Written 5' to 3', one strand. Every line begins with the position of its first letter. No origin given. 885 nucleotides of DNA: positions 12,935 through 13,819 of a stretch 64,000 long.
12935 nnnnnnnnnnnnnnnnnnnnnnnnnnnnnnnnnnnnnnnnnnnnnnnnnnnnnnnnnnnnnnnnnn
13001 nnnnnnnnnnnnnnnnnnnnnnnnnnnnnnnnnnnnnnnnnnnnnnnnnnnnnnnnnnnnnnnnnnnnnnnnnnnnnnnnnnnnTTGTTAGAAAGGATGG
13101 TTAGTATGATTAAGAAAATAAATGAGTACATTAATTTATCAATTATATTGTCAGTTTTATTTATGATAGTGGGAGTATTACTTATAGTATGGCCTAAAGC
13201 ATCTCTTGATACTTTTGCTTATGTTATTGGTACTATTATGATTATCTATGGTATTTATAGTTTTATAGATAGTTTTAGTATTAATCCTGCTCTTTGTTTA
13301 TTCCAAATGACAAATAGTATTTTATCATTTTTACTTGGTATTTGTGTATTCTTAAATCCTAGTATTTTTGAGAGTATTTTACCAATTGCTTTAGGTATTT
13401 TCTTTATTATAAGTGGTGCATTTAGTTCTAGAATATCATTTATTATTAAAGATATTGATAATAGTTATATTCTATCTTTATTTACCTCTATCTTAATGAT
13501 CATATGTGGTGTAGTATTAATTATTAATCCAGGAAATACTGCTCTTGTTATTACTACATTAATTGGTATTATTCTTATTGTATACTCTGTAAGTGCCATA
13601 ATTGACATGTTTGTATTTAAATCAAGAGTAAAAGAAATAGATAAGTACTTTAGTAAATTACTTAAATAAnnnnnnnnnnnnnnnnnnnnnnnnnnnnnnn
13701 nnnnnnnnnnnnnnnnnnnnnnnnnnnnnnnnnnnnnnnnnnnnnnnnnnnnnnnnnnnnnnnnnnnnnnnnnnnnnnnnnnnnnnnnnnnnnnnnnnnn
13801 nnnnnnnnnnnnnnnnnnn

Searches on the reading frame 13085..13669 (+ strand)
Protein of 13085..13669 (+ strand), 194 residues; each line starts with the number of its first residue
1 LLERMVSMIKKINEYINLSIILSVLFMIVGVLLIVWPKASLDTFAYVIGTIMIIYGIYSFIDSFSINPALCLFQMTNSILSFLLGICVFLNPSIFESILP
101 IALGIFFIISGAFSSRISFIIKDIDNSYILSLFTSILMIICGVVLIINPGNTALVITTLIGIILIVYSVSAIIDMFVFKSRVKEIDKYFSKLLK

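Call 49: search_protein_families(library=pfam, proteins=[window:13085-13669:+], max_evalue=0.0001)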
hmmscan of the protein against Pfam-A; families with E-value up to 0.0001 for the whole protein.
window:13085-13669:+ (194 aa): 1 family
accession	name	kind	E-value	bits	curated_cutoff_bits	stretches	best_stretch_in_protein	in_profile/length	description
PF03729.18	DUF308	-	3.3e-23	82.2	25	2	21-66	1-46/73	Short repeat of unknown function (DUF308)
